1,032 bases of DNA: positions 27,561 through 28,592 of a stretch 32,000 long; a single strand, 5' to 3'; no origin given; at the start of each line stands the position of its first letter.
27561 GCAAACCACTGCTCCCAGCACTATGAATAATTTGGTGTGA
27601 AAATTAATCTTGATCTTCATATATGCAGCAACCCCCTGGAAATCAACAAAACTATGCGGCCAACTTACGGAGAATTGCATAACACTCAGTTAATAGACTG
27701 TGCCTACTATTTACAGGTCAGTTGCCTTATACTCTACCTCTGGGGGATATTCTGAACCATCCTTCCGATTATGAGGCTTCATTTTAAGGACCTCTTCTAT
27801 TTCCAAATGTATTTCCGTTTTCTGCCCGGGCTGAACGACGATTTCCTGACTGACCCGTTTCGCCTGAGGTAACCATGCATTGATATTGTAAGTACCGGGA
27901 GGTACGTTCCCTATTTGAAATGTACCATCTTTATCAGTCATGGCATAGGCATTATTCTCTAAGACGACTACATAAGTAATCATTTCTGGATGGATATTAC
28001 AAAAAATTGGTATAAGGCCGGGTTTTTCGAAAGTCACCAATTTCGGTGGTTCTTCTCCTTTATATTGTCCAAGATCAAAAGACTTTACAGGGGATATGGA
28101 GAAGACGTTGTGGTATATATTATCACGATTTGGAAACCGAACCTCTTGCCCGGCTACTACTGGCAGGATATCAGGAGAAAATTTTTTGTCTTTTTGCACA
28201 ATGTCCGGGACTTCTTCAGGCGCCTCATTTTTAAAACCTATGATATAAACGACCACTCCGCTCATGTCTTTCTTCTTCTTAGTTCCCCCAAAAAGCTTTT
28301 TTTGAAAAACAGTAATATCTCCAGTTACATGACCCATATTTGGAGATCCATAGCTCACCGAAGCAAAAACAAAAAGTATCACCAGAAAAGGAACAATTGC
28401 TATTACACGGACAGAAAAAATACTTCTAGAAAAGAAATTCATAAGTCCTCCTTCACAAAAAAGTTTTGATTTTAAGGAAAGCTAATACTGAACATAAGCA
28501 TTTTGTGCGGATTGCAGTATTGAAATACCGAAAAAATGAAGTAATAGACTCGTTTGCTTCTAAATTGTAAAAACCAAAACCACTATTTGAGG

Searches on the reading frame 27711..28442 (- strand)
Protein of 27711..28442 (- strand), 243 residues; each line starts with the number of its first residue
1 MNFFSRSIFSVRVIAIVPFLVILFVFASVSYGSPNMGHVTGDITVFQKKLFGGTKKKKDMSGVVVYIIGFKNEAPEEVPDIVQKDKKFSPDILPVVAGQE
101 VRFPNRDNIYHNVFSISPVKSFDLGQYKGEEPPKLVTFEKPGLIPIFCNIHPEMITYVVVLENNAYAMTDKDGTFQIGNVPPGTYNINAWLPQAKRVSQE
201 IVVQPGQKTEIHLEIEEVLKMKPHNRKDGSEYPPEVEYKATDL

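Call 10: search_protein_families(library=pfam, proteins=[window:27711-28442:-], max_evalue=0.01)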
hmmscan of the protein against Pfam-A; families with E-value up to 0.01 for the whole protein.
window:27711-28442:- (243 aa): 5 families
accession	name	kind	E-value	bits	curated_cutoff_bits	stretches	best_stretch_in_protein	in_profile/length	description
PF13620.12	CarboxypepD_reg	-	7.6e-09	36.2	32.3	1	161-213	21-79/82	Carboxypeptidase regulatory-like domain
PF14686.12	fn3_3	-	8.3e-08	32.3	24.4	1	167-210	29-74/75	Polysaccharide lyase family 4, domain II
PF13715.12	CarbopepD_reg_2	-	2.3e-06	28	32.2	1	158-217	19-78/88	CarboxypepD_reg-like domain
PF13473.12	Cupredoxin_1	-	3.8e-05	24.1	27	1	71-158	15-102/104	Cupredoxin-like domain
PF09430.16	EMC7_beta-sandw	-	0.00015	22.4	26.6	1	157-204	10-60/122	ER membrane protein complex subunit 7, beta-sandwich domain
